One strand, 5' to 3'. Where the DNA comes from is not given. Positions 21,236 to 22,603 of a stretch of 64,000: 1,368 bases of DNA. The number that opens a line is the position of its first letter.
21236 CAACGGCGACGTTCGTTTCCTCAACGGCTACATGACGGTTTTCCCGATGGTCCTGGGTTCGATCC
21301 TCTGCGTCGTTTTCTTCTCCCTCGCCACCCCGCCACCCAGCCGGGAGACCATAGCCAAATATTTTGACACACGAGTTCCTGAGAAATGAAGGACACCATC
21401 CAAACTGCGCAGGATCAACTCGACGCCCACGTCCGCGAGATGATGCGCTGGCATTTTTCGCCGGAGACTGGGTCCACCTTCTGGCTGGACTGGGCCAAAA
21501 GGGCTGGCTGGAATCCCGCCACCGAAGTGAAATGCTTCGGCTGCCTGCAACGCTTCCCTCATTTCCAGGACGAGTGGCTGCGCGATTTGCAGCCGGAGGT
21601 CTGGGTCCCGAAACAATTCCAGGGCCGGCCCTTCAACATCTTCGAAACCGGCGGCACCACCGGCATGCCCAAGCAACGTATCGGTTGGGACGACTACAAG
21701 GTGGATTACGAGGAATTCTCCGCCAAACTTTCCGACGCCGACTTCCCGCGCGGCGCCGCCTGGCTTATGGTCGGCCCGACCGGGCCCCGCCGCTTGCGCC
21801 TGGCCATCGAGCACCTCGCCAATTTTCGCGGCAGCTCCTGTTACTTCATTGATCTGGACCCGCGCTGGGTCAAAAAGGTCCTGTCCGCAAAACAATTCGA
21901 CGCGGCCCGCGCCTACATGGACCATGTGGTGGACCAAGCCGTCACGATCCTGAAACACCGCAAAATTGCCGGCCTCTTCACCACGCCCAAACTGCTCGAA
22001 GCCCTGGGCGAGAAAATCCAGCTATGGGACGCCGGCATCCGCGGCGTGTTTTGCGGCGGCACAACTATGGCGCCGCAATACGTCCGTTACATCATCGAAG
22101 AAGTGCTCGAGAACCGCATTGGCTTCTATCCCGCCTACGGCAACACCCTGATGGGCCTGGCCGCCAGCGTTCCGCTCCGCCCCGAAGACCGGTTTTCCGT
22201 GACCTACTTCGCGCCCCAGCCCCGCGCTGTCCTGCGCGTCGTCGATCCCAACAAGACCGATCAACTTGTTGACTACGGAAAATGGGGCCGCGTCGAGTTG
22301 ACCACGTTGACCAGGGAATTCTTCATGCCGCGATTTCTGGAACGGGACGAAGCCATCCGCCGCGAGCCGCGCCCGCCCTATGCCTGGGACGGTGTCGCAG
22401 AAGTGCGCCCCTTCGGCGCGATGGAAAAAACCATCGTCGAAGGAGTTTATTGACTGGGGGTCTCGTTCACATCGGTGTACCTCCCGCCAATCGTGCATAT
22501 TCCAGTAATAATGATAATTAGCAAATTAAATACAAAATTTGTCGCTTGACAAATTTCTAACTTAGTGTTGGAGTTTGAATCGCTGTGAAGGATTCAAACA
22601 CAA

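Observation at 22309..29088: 6.5 kb island of three secreted-protein genes bracketed by a diverged 145-bp duplication of the 3' end of the ligase-like gene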

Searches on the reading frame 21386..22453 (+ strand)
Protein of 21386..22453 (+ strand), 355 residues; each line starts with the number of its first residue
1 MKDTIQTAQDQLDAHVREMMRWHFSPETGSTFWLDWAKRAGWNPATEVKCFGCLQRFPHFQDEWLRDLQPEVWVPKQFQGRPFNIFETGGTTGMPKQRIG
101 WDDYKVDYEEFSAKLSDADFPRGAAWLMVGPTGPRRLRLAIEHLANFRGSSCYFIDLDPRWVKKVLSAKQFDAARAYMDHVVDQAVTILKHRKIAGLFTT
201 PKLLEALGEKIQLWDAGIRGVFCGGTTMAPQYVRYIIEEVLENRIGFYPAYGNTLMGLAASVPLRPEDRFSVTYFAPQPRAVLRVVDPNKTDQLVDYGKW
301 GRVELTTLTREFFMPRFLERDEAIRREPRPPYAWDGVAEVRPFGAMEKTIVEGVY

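Call 7: search_protein_families(library=pfam, proteins=[window:21386-22453:+], max_evalue=0.01)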
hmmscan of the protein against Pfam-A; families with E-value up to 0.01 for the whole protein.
window:21386-22453:+ (355 aa): 1 family
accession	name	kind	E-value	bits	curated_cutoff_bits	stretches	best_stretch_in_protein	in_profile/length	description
PF00501.34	AMP-binding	-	0.00021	20.7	29.9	0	185-291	248-361/384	AMP-binding enzyme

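Call 9: find_related_loci(query=window:21386-22450:+, collection=genome_contigs, flank=10000)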
Query window:21386-22450:+ (355 aa) in genome_contigs; peptide patterns used: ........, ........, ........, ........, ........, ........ (x = any residue, [..] = any of these).
599 stretches matched a pattern (row limit reached: there are more); 574 encode a relative of the query (tblastn E <= 1e-3); the best 80 are kept; 80 distinct loci.
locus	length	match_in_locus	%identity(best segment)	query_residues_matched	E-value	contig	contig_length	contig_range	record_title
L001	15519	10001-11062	95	2-355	0e+0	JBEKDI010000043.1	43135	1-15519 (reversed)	MAG: Verrucomicrobiota bacterium isolate SPRUCE 17 SPRUCE_17_43, whole genome shotgun sequence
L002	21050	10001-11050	93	6-355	0e+0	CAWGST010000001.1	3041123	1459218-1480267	MAG: uncultured Verrucomicrobiae bacterium isolate MFD05580.bin.1.36 genome assembly, contig: contig_2078, whole genome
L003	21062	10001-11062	87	2-355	0e+0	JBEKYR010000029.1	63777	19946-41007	MAG: Verrucomicrobiota bacterium isolate SPRUCE 67 SPRUCE_67_29, whole genome shotgun sequence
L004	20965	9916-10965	87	6-355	0e+0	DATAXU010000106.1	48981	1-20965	MAG TPA_asm: Verrucomicrobiia bacterium isolate SMAG_U5661 k141_337903, whole genome shotgun sequence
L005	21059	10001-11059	86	3-355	0e+0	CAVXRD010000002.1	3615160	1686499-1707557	MAG: uncultured Verrucomicrobiae bacterium isolate MFD09671.bin.1.3 genome assembly, contig: contig_27447, whole genome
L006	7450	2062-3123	86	2-355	0e+0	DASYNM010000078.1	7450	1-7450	MAG TPA_asm: Verrucomicrobiia bacterium isolate SMAG_U4403 k141_5195490, whole genome shotgun sequence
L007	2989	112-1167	85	4-355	0e+0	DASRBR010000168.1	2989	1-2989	MAG TPA_asm: Verrucomicrobiia bacterium isolate SMAG_U9932 k141_724214, whole genome shotgun sequence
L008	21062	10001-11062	85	2-355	0e+0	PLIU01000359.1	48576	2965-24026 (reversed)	MAG: Verrucomicrobiales bacterium isolate palsa_1400 73.20110800_P3S.15_contig_4145, whole genome shotgun sequence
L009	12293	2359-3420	84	2-355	0e+0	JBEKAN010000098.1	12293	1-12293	MAG: Verrucomicrobiota bacterium isolate SPRUCE 113 SPRUCE_113_98, whole genome shotgun sequence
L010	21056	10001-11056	84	4-355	0e+0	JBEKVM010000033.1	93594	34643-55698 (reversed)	MAG: Verrucomicrobiota bacterium isolate SPRUCE 604 SPRUCE_604_33, whole genome shotgun sequence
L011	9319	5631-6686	84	4-355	0e+0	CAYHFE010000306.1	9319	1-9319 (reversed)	MAG TPA_asm: uncultured Verrucomicrobiota bacterium isolate ERP119702_co1_132 genome assembly, contig: NODE_10099_length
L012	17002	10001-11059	85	3-355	0e+0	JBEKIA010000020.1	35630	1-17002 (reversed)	MAG: Verrucomicrobiota bacterium isolate SPRUCE 28 SPRUCE_28_20, whole genome shotgun sequence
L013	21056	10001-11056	85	4-355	0e+0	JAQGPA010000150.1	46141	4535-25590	MAG: Pedosphaera sp. isolate RYN_627 scaffold_1705049, whole genome shotgun sequence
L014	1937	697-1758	83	2-355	0e+0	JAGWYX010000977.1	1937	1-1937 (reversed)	MAG: Verrucomicrobia bacterium isolate REEB50 contig-150_86048, whole genome shotgun sequence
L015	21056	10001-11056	84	4-355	0e+0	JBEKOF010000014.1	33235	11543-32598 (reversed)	MAG: Verrucomicrobiota bacterium isolate SPRUCE 434 SPRUCE_434_14, whole genome shotgun sequence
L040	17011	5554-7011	80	3-355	0e+0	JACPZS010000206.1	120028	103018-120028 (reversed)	MAG: Verrucomicrobia bacterium isolate NC_groundwater_895_Pr1_S2p5_58_19 Montesol18_S2p5_coassembly_scaffold_1071916, wh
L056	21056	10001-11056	79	3-355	0e+0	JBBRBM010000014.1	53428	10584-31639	MAG: Verrucomicrobiota bacterium isolate Co_metawrap_2342 Cmw_2342_k141_23977149_length_53428_cov_12.0000, whole genome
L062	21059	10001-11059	79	3-355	0e+0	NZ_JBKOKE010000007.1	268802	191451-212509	Horticoccus sp. 23ND18S-11 23ND18S-11_7, whole genome shotgun sequence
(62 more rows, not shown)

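Call 10: search_protein_families(library=ncbifam, proteins=[window:21386-22453:+], max_evalue=0.01)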
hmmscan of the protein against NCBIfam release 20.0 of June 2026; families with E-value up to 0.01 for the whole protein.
window:21386-22453:+ (355 aa): 3 families
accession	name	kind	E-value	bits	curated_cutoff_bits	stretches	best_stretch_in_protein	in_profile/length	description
TIGR03335.1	F390_ftsA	equivalog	3e-08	32.8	458.7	1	8-120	10-127/445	coenzyme F390 synthetase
NF045666.1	DVU1553_fam_AMP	equivalog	6.5e-06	25.4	300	1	171-311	160-295/331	DVU_1553 family AMP-dependent CoA ligase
NF004837.0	PRK06187.1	subfamily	0.00024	19.5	476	1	182-305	249-377/531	long-chain-fatty-acid--CoA ligase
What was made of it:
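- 21386..22453 (+): EhpF-like adenylate-forming enzyme, the 'ligase-like' gene (355 aa). It is intact and is the last gene of a conserved PQQ-propeller, DUF3311, Na+/solute-symporter, ligase block. Weak AMP-binding and F390-synthetase hits (calls 7, 10).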

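Call 20: find_encoding_contigs(protein=window:21386-22453:+, flank=10000, max_places=10)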
Protein window:21386-22453:+ (355 aa): 2 contigs read that carry it; 1 place shown.
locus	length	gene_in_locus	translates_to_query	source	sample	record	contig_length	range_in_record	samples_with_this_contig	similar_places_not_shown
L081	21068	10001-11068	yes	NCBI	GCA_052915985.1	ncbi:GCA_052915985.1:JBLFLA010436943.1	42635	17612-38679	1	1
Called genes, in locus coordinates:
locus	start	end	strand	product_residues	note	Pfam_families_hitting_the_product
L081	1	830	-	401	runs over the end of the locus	PF17785:PUA_3, PF10672:Methyltrans_SAM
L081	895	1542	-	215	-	-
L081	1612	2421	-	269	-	PF01026:TatD_DNase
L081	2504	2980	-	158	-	-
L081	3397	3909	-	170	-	PF01047:MarR, PF12802:MarR_2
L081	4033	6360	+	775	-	PF01011:PQQ (faint), PF13360:PQQ_2 (weak), PF13570:Beta-prop_ACSF4 (faint), PF13360:PQQ_2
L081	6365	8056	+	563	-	PF01011:PQQ (faint), PF13570:Beta-prop_ACSF4, PF13360:PQQ_2 (weak)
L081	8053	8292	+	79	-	PF11755:DUF3311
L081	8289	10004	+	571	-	PF00474:SSF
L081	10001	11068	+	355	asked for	-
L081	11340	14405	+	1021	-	PF24681:Kelch_KLHDC2_KLHL20_DRC7, PF24981:Beta-prop_ATRN-LZTR1, PF13964:Beta-prop_Calicin, PF13415:Beta-prop_FBX42, PF24681:Kelch_KLHDC2_KLHL20_DRC7, PF24681:Kelch_KLHDC2_KLHL20_DRC7, PF13415:Beta-prop_FBX42, PF24681:Kelch_KLHDC2_KLHL20_DRC7, +15 more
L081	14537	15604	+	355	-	PF03781:FGE-sulfatase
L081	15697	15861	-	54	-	-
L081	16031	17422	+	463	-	-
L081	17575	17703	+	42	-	-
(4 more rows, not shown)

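Call 26: find_related_loci(query=window:21386-22450:+, collection=metagenome_contigs, flank=10000)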
Query window:21386-22450:+ (355 aa) in metagenome_contigs; peptide patterns used: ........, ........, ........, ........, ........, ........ (x = any residue, [..] = any of these).
600 stretches matched a pattern (row limit reached: there are more); 565 encode a relative of the query (tblastn E <= 1e-3); the best 80 are kept; 80 distinct loci.
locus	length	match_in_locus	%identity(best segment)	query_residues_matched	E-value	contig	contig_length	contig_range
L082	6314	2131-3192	95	2-355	0e+0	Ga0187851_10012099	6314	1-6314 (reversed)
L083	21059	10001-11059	94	3-355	0e+0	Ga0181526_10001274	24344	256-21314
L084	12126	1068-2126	92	3-355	0e+0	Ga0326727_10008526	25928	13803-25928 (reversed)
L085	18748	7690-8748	92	3-355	0e+0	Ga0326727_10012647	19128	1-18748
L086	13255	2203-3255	92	5-355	0e+0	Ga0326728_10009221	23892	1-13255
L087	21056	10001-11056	87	4-355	0e+0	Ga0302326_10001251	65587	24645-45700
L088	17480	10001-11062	88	2-355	0e+0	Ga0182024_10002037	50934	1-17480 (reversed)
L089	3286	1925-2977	87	5-355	0e+0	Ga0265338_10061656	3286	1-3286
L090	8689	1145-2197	87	5-355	0e+0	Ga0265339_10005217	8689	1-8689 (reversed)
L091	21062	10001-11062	87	2-355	0e+0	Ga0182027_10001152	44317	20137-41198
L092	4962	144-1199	86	4-355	0e+0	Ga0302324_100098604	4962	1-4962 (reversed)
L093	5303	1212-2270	86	3-355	0e+0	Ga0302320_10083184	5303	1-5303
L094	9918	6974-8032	87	3-355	0e+0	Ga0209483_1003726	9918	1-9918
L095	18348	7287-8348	86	2-355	0e+0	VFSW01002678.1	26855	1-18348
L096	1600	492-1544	87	5-355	0e+0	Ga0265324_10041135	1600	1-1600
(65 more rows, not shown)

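Call 40: find_related_loci(query=L083:13995-15719:-, collection=genome_contigs, flank=10000)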
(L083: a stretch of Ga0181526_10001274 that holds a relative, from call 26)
Query L083:13995-15719:- (574 aa) in genome_contigs; peptide patterns used: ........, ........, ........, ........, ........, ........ (x = any residue, [..] = any of these).
86 stretches matched a pattern; 2 encode a relative of the query (tblastn E <= 1e-3); 2 distinct loci.
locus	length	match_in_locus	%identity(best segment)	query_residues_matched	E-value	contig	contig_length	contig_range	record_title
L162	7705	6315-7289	34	49-415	6e-23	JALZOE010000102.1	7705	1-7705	MAG: Acidobacteriota bacterium isolate MSU bin103 SD1458_NODE_2543_length_7705_cov_1.297176, whole genome shotgun sequen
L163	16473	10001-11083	30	57-415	4e-15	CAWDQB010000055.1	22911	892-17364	MAG: uncultured Acidobacteriaceae bacterium isolate MFD04780.bin.2.87 genome assembly, contig: contig_48991, whole genom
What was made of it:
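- Tried and rejected: Kelch2 has no close relative in the GTDB genome collection (call 40).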

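Call 41: find_homologous_proteins(query=L083:13995-15719:-, max_evalue=1e-20)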
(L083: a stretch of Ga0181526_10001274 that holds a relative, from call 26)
Query L083:13995-15719:- (574 aa): 217 proteins with E <= 1e-20 among 8000 candidates; the best 120 are listed.
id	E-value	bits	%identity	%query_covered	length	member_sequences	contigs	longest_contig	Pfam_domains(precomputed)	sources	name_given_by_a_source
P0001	0.0e+0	1281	100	98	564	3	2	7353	PF01344.32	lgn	-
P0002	0.0e+0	1013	81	100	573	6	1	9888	PF01344.32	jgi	jgi:hypothetical protein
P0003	1.0e-270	918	82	87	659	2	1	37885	PF01344.32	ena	-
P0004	1.5e-248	844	78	85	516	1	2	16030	PF01344.32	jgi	jgi:hypothetical protein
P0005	1.1e-245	835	80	82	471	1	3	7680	PF07646.22,PF01344.32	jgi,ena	jgi:hypothetical protein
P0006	6.3e-229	780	78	77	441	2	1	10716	PF01344.32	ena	-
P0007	2.5e-227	774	76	80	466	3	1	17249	PF01344.32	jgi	jgi:hypothetical protein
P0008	7.4e-216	737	77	76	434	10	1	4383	PF01344.32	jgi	jgi:hypothetical protein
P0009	4.0e-214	731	80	72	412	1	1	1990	PF01344.32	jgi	jgi:hypothetical protein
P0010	3.5e-213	728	81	71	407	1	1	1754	PF01344.32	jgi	-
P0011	4.1e-201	688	66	82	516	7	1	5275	PF01344.32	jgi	jgi:hypothetical protein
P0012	1.6e-196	673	66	80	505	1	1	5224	PF07646.22,PF01344.32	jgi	jgi:hypothetical protein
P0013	7.7e-196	670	66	82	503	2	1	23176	PF07646.22,PF01344.32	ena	-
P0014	5.5e-193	661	66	80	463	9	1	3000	PF01344.32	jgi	jgi:hypothetical protein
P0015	1.3e-191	657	66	79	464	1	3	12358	PF01344.32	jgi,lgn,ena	jgi:hypothetical protein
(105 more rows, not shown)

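Call 42: find_encoding_contigs(protein=P0003, flank=10000, max_places=3)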
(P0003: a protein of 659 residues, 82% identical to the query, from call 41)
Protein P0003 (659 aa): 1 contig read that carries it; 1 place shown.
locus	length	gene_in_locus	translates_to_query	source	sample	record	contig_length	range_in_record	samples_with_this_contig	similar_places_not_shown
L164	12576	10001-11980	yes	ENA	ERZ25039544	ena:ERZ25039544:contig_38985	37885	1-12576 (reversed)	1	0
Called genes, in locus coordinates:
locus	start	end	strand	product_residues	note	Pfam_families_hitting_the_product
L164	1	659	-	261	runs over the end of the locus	PF23023:Anti-Pycsar_Apyc1 (weak), PF00753:Lactamase_B, PF12706:Lactamase_B_2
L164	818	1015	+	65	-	-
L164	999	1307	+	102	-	PF02452:PemK_toxin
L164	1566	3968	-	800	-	PF17389:Bac_rhamnosid6H, PF22422:MGH1-like_GH (faint), PF01204:Trehalase (weak), PF17390:Bac_rhamnosid_C (weak)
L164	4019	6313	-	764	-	PF14498:Glyco_hyd_65N_2, PF22124:Glyco_hydro_95_cat, PF21307:Glyco_hydro_95_C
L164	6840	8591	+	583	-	PF02463:SMC_N, PF13476:AAA_23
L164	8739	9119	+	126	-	PF11903:ParD_like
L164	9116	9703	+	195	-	PF13671:AAA_33 (weak), PF06414:Zeta_toxin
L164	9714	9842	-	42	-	-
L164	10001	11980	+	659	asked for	PF01344:Kelch_1 (faint)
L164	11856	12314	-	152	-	PF03781:FGE-sulfatase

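Call 43: find_encoding_contigs(protein=P0004, flank=10000, max_places=3)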
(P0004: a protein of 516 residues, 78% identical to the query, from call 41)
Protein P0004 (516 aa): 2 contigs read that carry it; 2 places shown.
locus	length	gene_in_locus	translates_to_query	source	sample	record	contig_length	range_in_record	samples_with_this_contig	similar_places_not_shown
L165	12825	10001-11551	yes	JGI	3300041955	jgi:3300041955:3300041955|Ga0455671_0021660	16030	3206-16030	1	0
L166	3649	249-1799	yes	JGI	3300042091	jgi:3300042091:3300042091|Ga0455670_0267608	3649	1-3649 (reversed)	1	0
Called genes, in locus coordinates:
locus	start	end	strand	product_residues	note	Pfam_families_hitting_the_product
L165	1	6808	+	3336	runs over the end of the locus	?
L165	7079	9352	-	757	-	PF17678:Glyco_hydro_92N, PF07971:Glyco_hydro_92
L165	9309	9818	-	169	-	-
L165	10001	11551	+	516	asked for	PF01344:Kelch_1 (faint)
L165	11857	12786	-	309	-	PF04055:Radical_SAM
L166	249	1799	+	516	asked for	PF01344:Kelch_1 (faint)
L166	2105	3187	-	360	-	PF04055:Radical_SAM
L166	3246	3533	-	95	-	PF06155:GBBH-like_N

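Call 44: find_encoding_contigs(protein=P0007, flank=10000, max_places=3)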
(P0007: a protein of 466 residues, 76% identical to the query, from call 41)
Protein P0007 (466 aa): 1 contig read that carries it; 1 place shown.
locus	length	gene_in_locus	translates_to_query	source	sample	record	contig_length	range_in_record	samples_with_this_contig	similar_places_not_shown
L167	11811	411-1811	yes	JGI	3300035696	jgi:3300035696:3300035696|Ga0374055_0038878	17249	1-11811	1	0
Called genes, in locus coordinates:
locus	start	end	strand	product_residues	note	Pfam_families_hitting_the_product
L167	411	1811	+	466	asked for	PF01344:Kelch_1 (faint)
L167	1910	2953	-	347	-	PF04055:Radical_SAM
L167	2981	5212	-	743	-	PF03169:OPT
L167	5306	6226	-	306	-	PF00348:polyprenyl_synt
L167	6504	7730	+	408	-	PF13540:RCC1_2 (faint), PF25390:WD40_RLD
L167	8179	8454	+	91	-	PF03693:ParD_antitoxin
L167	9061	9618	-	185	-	-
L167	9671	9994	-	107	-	-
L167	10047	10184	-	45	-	-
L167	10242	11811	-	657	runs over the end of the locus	PF17191:RecG_wedge, PF01336:tRNA_anti-codon (weak), PF00270:DEAD, PF04851:ResIII, PF00271:Helicase_C, PF19833:RecG_dom3_C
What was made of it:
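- On Integrase-mediated integrative element at a gene 3' end (e14/icd type): Kelch2 orthologues lie at ordinary chromosomal sites (calls 43, 44).
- Kelch2 orthologues sit at ordinary chromosomal sites elsewhere (calls 43, 44).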

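Call 48: find_encoding_contigs(protein=P0002, flank=10000, max_places=3)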
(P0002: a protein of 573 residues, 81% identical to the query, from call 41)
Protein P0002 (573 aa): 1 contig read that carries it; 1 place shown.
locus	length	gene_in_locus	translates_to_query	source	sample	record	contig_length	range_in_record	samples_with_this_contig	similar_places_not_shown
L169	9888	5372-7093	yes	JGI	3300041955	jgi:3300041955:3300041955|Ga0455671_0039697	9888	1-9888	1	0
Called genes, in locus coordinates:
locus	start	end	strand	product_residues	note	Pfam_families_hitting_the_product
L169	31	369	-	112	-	-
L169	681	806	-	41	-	-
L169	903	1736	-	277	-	PF06439:3keto-disac_hyd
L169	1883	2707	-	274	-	PF00849:PseudoU_synth_2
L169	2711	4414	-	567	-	PF13623:SurA_N_2 (weak), PF13624:SurA_N_3 (faint)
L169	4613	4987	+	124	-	-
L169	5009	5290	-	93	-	-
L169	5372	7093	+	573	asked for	PF01344:Kelch_1 (faint)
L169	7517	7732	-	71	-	PF07927:HicA_toxin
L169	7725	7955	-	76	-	PF24113:DUF7387 (weak)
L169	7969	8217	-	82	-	-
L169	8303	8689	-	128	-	PF01850:PIN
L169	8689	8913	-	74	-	-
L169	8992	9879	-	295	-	PF07991:KARI_N, PF01450:KARI_C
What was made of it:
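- Tried and rejected: In metagenomes it sits in other contexts (calls 41-44, 48).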
